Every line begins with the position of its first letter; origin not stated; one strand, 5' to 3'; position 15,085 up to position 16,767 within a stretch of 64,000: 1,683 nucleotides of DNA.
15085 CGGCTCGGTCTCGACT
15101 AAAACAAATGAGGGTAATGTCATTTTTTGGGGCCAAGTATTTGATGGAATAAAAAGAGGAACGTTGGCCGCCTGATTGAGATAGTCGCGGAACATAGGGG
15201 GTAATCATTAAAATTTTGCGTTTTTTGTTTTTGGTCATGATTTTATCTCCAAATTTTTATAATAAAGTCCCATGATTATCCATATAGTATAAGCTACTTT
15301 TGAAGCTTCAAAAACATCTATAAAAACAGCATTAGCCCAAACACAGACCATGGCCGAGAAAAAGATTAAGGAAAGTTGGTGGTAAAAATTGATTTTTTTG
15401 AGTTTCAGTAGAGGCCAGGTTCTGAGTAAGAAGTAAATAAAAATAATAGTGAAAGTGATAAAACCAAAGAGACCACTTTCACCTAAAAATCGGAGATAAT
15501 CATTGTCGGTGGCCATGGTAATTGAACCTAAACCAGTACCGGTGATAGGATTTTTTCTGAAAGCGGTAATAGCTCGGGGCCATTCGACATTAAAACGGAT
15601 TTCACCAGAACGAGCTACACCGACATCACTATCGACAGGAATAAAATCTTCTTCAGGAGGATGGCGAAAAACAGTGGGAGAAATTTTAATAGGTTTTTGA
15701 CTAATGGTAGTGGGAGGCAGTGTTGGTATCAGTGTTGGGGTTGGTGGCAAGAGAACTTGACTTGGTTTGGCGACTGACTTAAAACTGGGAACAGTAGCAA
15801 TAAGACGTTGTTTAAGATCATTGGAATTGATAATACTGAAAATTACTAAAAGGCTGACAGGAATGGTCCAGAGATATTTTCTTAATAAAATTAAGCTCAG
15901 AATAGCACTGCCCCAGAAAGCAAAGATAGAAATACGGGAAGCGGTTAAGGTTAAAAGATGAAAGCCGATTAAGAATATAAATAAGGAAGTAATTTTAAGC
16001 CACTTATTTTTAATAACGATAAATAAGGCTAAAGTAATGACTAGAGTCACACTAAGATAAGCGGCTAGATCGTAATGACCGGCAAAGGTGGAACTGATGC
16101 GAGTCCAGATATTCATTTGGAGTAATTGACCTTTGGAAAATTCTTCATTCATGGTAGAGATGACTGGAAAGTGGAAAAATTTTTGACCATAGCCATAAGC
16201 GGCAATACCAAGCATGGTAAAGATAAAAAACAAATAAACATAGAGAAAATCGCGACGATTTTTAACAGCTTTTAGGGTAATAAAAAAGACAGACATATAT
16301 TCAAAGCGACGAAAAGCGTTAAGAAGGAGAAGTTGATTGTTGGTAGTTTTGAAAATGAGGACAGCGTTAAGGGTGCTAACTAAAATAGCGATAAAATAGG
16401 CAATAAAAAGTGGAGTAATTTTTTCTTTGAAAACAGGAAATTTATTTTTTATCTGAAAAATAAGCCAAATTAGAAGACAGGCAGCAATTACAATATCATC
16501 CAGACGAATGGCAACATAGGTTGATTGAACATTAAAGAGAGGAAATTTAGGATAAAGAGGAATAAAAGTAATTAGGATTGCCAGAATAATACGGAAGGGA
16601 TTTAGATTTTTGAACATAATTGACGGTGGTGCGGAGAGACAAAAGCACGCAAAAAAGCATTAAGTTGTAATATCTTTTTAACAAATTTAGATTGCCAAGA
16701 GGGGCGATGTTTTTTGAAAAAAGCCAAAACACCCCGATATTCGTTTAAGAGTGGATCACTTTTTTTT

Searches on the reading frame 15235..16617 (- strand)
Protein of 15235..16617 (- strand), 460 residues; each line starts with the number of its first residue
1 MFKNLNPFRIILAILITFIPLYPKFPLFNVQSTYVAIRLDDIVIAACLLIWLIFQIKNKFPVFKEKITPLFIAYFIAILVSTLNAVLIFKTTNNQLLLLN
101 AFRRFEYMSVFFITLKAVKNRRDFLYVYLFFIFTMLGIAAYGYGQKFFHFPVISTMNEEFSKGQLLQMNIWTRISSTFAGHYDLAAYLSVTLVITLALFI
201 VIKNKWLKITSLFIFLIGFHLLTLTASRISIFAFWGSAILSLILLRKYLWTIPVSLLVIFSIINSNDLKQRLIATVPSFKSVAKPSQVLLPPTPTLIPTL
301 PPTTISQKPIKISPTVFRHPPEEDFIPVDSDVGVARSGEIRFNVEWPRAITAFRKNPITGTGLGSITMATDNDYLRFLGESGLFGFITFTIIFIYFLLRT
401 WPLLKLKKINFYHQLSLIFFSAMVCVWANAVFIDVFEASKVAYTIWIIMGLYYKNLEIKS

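Call 75: search_protein_families(library=pfam, proteins=[window:15235-16617:-], max_evalue=0.00001)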
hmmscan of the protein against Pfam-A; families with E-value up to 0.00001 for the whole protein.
window:15235-16617:- (460 aa): 1 family
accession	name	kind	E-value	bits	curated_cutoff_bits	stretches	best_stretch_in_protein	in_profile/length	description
PF04932.20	Wzy_C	-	8.5e-07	29.3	31.7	1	214-389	2-148/149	O-Antigen ligase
